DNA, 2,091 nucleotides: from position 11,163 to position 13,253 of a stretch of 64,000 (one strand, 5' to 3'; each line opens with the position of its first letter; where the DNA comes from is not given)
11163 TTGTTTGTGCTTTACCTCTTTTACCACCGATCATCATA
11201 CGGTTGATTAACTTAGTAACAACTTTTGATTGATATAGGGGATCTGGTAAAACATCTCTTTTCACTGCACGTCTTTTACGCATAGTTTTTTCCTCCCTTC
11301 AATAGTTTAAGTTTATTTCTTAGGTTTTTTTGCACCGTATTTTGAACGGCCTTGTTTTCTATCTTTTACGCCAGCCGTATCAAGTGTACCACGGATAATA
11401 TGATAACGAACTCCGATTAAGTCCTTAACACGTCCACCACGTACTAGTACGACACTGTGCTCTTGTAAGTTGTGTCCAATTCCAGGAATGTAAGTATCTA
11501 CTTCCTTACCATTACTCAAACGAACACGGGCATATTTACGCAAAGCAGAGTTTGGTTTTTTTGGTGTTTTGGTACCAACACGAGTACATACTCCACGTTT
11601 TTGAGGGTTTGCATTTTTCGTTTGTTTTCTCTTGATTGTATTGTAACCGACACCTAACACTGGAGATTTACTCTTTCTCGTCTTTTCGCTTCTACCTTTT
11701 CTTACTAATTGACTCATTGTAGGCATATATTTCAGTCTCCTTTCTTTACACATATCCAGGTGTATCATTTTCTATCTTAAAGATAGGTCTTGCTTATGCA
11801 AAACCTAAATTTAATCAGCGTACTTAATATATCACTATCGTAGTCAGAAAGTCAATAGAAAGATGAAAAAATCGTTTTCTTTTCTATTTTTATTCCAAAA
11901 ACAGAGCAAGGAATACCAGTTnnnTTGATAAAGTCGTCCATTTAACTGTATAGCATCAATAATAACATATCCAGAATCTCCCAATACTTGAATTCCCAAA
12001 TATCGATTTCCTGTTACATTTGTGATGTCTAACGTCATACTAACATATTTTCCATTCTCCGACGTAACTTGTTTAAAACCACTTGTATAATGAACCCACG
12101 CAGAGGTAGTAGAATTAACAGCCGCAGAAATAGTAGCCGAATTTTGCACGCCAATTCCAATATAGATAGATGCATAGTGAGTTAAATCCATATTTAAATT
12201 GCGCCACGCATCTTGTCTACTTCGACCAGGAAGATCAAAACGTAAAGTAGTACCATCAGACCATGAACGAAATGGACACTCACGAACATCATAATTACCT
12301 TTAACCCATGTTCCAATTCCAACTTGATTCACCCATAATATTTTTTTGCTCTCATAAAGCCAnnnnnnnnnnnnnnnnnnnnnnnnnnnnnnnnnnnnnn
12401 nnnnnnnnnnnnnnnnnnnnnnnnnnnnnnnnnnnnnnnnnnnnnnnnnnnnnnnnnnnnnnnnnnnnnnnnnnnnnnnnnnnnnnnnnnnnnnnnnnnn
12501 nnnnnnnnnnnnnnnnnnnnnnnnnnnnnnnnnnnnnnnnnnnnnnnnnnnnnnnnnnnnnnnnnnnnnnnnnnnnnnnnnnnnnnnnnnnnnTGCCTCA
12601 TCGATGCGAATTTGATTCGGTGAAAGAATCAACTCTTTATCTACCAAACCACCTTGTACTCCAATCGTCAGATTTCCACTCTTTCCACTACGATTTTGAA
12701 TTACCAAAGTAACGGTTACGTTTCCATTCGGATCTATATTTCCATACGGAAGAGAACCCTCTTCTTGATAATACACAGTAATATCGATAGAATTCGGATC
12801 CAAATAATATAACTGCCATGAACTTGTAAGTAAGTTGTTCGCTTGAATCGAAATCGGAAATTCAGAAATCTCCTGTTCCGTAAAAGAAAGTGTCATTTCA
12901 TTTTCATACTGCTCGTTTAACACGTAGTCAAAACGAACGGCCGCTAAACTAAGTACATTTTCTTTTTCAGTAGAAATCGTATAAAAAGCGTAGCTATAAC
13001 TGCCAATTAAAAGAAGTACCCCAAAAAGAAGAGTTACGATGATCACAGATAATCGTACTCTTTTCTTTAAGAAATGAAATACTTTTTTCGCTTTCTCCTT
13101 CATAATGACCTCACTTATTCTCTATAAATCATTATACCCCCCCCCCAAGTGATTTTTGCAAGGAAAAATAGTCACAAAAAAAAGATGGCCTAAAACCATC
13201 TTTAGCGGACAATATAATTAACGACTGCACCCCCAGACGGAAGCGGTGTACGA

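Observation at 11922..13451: Two-gene accessory insertion (secreted protein plus prepilin-like peptide) wedged between rpoC and the rpsL-rpsG-fusA-tuf operon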

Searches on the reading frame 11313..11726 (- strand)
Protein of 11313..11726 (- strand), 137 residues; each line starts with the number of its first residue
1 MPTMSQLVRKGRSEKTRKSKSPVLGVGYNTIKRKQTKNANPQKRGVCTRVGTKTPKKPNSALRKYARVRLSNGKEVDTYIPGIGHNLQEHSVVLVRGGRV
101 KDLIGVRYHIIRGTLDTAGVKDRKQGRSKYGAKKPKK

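Call 36: find_encoding_contigs(protein=window:11313-11726:-, flank=4000, max_places=10)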
Protein window:11313-11726:- (137 aa): 22 contigs read that carry it; 10 places shown.
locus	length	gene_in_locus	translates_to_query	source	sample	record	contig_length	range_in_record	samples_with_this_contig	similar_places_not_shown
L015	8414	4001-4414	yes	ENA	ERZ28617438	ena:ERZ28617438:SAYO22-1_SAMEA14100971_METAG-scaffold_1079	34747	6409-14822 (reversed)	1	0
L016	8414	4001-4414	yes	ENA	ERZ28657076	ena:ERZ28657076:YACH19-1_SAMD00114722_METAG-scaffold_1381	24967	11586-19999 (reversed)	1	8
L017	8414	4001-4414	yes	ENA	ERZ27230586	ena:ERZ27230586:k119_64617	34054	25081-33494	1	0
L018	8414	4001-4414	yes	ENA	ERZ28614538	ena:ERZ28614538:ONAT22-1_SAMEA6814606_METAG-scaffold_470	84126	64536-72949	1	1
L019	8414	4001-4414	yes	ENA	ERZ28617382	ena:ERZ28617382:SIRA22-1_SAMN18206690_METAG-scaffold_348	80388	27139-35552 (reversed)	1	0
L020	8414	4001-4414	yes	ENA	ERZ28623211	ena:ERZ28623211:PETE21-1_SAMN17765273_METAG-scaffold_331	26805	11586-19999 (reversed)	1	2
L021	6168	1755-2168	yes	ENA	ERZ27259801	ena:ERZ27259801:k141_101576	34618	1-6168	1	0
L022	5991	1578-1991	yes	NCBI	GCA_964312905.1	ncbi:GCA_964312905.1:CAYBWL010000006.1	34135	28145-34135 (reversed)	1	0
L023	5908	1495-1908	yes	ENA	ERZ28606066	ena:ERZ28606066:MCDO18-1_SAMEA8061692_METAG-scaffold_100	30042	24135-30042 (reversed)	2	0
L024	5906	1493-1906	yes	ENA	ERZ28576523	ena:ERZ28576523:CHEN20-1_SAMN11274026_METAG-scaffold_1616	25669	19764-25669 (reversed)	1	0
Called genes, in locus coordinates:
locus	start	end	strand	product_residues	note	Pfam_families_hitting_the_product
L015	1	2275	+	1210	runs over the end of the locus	PF04997:RNA_pol_Rpb1_1, PF00623:RNA_pol_Rpb1_2, PF04983:RNA_pol_Rpb1_3, PF05000:RNA_pol_Rpb1_4, PF04998:RNA_pol_Rpb1_5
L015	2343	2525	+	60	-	-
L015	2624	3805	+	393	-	PF18998:Flg_new_2 (weak)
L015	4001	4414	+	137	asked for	PF00164:Ribosom_S12_S23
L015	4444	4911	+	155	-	PF00177:Ribosomal_S7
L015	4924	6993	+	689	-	PF00009:GTP_EFTU, PF03144:GTP_EFTU_D2, PF22042:EF-G_D2, PF14492:EFG_III, PF16658:RF3_C, PF03764:EFG_IV, PF00679:EFG_C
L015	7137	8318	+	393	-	PF00009:GTP_EFTU, PF03144:GTP_EFTU_D2, PF03143:GTP_EFTU_D3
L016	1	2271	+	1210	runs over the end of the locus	PF04997:RNA_pol_Rpb1_1, PF00623:RNA_pol_Rpb1_2, PF04983:RNA_pol_Rpb1_3, PF05000:RNA_pol_Rpb1_4, PF04998:RNA_pol_Rpb1_5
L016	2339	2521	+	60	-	-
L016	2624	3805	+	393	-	PF18998:Flg_new_2 (weak)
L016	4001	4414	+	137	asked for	PF00164:Ribosom_S12_S23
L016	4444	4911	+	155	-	PF00177:Ribosomal_S7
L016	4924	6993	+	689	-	PF00009:GTP_EFTU, PF03144:GTP_EFTU_D2, PF22042:EF-G_D2, PF14492:EFG_III, PF16658:RF3_C, PF03764:EFG_IV, PF00679:EFG_C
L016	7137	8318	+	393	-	PF00009:GTP_EFTU, PF03144:GTP_EFTU_D2, PF03143:GTP_EFTU_D3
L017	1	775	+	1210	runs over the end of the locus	PF04997:RNA_pol_Rpb1_1, PF00623:RNA_pol_Rpb1_2, PF04983:RNA_pol_Rpb1_3, PF05000:RNA_pol_Rpb1_4, PF04998:RNA_pol_Rpb1_5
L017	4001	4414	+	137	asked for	PF00164:Ribosom_S12_S23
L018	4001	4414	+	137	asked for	PF00164:Ribosom_S12_S23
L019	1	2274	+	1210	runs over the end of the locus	PF04997:RNA_pol_Rpb1_1, PF00623:RNA_pol_Rpb1_2, PF04983:RNA_pol_Rpb1_3, PF05000:RNA_pol_Rpb1_4, PF04998:RNA_pol_Rpb1_5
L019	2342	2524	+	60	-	-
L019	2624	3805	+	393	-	PF18998:Flg_new_2 (weak)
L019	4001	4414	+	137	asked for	PF00164:Ribosom_S12_S23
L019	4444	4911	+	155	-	PF00177:Ribosomal_S7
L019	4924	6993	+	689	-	PF00009:GTP_EFTU, PF03144:GTP_EFTU_D2, PF22042:EF-G_D2, PF14492:EFG_III, PF16658:RF3_C, PF03764:EFG_IV, PF00679:EFG_C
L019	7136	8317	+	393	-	PF00009:GTP_EFTU, PF03144:GTP_EFTU_D2, PF03143:GTP_EFTU_D3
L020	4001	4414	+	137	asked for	PF00164:Ribosom_S12_S23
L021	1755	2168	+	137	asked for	PF00164:Ribosom_S12_S23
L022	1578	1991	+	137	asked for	PF00164:Ribosom_S12_S23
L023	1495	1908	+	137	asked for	PF00164:Ribosom_S12_S23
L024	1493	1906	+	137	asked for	PF00164:Ribosom_S12_S23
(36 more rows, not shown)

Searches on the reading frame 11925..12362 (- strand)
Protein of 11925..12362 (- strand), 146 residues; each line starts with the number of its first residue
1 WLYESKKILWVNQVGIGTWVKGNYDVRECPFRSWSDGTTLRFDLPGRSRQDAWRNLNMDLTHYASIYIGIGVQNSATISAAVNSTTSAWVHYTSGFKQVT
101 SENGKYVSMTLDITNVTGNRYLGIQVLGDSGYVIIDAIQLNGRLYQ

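Call 85: search_solved_structures(query=A5, max_evalue=10)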
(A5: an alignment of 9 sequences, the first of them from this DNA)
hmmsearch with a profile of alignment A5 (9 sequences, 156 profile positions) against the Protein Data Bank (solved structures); distinct sequences matched with E-value up to 10: 1.
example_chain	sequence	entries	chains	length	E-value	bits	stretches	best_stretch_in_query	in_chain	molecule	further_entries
3c6a_A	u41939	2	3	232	1.1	12.7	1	30-81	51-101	Terminase large subunit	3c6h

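Call 86: search_protein_families(library=pfam, alignment_id=A5, max_evalue=10)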
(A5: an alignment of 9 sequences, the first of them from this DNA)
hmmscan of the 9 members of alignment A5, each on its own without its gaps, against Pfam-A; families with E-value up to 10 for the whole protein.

A. member 1, seq(146 aa): 2 families
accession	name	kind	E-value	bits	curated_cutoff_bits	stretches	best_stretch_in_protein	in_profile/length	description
PF03422.21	CBM_6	-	0.046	14.5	28.9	1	53-140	36-123/125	Carbohydrate binding module (family 6)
PF04359.20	DUF493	-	0.12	13.4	24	1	91-114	38-60/84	Protein of unknown function (DUF493)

B. families by the number of members that match (of 9 scanned): 13 families
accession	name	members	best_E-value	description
PF11954.13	DUF3471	1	0.012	Domain of unknown function (DUF3471)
PF23927.1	DUF7265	1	0.015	Domain of unknown function (DUF7265)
PF25624.1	PH_S11IP_C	1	0.025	STK11-interacting protein, C-terminal PH domain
PF11060.13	DUF2861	1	0.037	Protein of unknown function (DUF2861)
PF03422.21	CBM_6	1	0.046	Carbohydrate binding module (family 6)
PF18329.7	SGBP_B_XBD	1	0.05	Surface glycan-binding protein B xyloglucan binding domain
PF00805.28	Pentapeptide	1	0.099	Pentapeptide repeats (8 copies)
PF18981.6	InlK_D3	1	0.1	Internalin K domain (D3/D4)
PF24972.1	GBD_ATRN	1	0.1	Attractin GBD-like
PF11995.13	DUF3490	1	0.11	Domain of unknown function (DUF3490)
PF04359.20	DUF493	1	0.12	Protein of unknown function (DUF493)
PF02465.23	FliD_N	1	0.13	Flagellar hook-associated protein 2 N-terminus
PF08884.16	Flagellin_D3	1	0.46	Flagellin D3 domain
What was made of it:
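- On Carbohydrate-binding module (C-terminal domain): CBM_6 scores E = 0.046, below its cut-off (call 86).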

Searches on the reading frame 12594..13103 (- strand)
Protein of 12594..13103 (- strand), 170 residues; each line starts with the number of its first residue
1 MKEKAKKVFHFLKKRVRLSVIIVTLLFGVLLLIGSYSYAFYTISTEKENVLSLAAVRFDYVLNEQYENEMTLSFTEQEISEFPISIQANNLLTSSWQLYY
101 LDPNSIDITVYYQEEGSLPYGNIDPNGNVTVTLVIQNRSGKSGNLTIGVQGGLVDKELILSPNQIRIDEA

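Call 49: search_solved_structures(query=A3, max_evalue=10, show_alignments=2)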
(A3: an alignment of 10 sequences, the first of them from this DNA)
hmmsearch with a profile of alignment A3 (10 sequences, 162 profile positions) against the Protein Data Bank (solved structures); distinct sequences matched with E-value up to 10: 9.
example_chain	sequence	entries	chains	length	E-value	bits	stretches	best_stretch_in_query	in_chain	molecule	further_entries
2mra_A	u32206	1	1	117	0.26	14.2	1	75-127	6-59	De novo designed protein OR459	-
5y5o_A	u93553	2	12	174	0.39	13.7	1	94-135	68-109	Wsv112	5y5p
7yzx_A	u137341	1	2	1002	0.67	12.9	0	57-100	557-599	C5a peptidase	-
7bj3_A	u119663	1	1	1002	0.67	12.9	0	57-100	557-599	C5a peptidase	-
5y5q_A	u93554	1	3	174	0.77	12.7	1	94-135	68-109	Wsv112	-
1xf1_A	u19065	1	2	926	1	12.3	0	57-128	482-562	C5a peptidase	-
1h8u_A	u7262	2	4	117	2.1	11.3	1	28-62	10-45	EOSINOPHIL GRANULE MAJOR BASIC PROTEIN 1 | EOSINOPHIL-GRANULE MAJOR BASIC PROTEIN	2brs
9dkz_A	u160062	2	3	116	2.2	11.2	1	28-62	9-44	Bone marrow proteoglycan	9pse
9ppv_A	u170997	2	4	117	2.2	11.2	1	28-62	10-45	Bone marrow proteoglycan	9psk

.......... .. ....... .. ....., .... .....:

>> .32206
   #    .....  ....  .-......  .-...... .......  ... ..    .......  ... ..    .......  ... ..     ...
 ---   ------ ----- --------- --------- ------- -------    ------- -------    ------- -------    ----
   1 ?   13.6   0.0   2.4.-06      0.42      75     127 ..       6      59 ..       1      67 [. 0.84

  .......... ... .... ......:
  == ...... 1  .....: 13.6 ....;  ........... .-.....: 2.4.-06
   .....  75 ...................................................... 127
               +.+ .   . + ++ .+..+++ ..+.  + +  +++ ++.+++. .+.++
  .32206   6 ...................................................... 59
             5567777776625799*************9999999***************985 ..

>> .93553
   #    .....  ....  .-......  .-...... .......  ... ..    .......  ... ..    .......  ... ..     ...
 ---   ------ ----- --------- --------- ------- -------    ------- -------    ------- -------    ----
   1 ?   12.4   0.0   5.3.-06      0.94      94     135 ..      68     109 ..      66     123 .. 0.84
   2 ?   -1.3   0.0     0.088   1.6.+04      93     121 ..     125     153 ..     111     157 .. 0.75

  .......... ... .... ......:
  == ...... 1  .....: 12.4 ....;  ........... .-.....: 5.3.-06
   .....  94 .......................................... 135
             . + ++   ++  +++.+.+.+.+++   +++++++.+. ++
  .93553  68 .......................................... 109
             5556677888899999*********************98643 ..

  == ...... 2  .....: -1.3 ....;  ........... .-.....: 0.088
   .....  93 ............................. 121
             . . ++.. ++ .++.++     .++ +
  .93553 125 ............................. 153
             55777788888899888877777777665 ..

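Call 50: search_protein_families(library=ncbifam, alignment_id=A3, max_evalue=10)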
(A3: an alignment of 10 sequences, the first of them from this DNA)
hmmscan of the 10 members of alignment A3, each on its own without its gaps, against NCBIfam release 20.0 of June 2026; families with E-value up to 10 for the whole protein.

A. member 1, seq(170 aa): 1 family
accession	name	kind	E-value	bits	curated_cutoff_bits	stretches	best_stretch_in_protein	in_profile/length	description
NF000471.1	vanY_of_D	exception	0.033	13.4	625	1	2-89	16-96/354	transpeptidase-like D-Ala-D-Ala carboxypeptidase VanY-D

B. families by the number of members that match (of 10 scanned): 12 families
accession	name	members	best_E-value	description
NF047873.1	ZrgA_Zn_trans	2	0.12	zinc uptake protein ZrgA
NF002250.0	PRK01170.1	1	0.0018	bifunctional pantetheine-phosphate adenylyltransferase/NTP phosphatase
TIGR00546.1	lnt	1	0.013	apolipoprotein N-acyltransferase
TIGR00011.1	YbaK_EbsC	1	0.014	Cys-tRNA(Pro) deacylase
NF000471.1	vanY_of_D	1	0.033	transpeptidase-like D-Ala-D-Ala carboxypeptidase VanY-D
TIGR02228.1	sigpep_I_arch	1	0.036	signal peptidase I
NF002172.0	PRK01018.1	1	0.064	50S ribosomal protein L30e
NF007423.1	PRK09966.1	1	0.11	diguanylate cyclase DgcN/YfiN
NF051431.1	Rv0361_Cterm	1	0.12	Rv0361 family membrane protein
NF041449.1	K_carrageenase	1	0.16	kappa-carrageenase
TIGR04402.2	mob_CxxC_CxxC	1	0.24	mobilome CxxCx(11)CxxC protein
NF045999.1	MAG1140_fam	1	2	MAG1140 family protein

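Call 59: predict_structure(alignment_id=A4)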
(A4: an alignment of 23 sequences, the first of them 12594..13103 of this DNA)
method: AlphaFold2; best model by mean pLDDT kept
length: 170 residues; sequences in the alignment: 23
mean_pLDDT: 77.7   pTM: 0.61
mean pLDDT of the five models: 77.7, 76.9, 69.0, 67.4, 62.8
residues with pLDDT >= 90: 37; 70-90: 85; 50-70: 38; < 50: 10
segments of 3 or more residues with pLDDT < 50: 46-54
pLDDT, mean of each block of 10 residues (from residue 1): 56 66 80 65 51 62 84 82 90 91 73 82 92 87 89 87 83
secondary structure, 60 per line:
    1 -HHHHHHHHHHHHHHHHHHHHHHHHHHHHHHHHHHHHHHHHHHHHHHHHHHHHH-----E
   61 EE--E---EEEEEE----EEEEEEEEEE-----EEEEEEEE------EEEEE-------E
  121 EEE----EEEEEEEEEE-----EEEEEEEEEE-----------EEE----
elements in order: H2-54 E60-62 E69-74 E79-88 E94-101 E108-112 E120-123 E128-137 E143-152 E164-166

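Call 62: fold_search(model_id=the predicted structure, library=pdb)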
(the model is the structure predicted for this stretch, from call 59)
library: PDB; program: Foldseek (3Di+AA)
matches with E <= 10: 1412; with E <= 0.001: 0
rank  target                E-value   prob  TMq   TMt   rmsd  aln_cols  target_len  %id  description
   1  2r39                  2.7e-03  1.00  0.33  0.48   7.0       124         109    5  Crystal structure of FixG-related protein from Vibrio parahaemolyticus (released 2007-09-11)
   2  2rr3_MODEL_1_A        3.7e-03  1.00  0.37  0.46   7.1       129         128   14  Solution structure of the complex between human VAP-A MSP domain and human OSBP FFAT motif (released 2010-03-23)
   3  6fvi                  4.8e-03  1.00  0.32  0.37   8.4       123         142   12  ASH / PapD-like domain of human CEP192 (PapD-like domain 7) (released 2019-03-20)
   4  9c72                  5.7e-03  0.99  0.28  0.41   6.9       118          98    9  Structure of the ASH3 domain of Drosophila melanogaster Spd-2 (released 2025-04-02)
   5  3f65_E                7.9e-03  0.98  0.28  0.26   7.1       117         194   13  The F4 fimbrial chaperone FaeE does not self-cap its interactive surfaces (released 2009-05-19)
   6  1msp_A                8.3e-03  0.99  0.33  0.42   7.3       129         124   10  MAJOR SPERM PROTEIN, ALPHA ISOFORM (RECOMBINANT), PH 4.6 (released 1996-12-07)
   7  8jmw_A                8.8e-03  1.00  0.32  0.12   9.6       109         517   15  Fibril form of serine peptidase Vpr (released 2023-12-06)
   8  1z9l                  8.8e-03  0.99  0.33  0.42   7.7       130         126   12  1.7 Angstrom Crystal Structure of the Rat VAP-A MSP Homology Domain (released 2005-07-19)
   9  2msp_A                9.2e-03  0.99  0.33  0.42   7.2       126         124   10  MAJOR SPERM PROTEIN, BETA ISOFORM, ENGINEERED C59S/T90C MUTANT, PUTATIVE SUBFILAMENT STRUCTURE, PH 8.5 (released 1998-04-15)
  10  8hs7                  1.1e-02  1.00  0.32  0.41   6.1       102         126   11  Crystal structure of Vesicle-associated membrane protein-associated protein SCS2 from yeast (released 2024-01-17)
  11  3qbt_F                1.1e-02  0.99  0.32  0.38   9.1       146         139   10  Crystal structure of OCRL1 540-678 in complex with Rab8a:GppNHp (released 2011-03-23)
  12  1row_A                1.2e-02  0.99  0.32  0.47   6.7       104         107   10  Structure of SSP-19, an MSP-domain protein like family member in Caenorhabditis elegans (released 2003-12-23)
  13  8hqu                  1.4e-02  0.99  0.32  0.42   5.6       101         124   11  Crystal structure of the major sperm protein domain of SCS2 from saccharomyces cerevisiae (released 2023-12-27)
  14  1grw_A                1.4e-02  0.99  0.33  0.42   6.7       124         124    9  C. elegans major sperm protein (released 2002-06-13)
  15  7som_J                1.4e-02  0.97  0.31  0.10  10.5       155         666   10  Ciliary C2 central pair apparatus isolated from Chlamydomonas reinhardtii (released 2022-04-13)
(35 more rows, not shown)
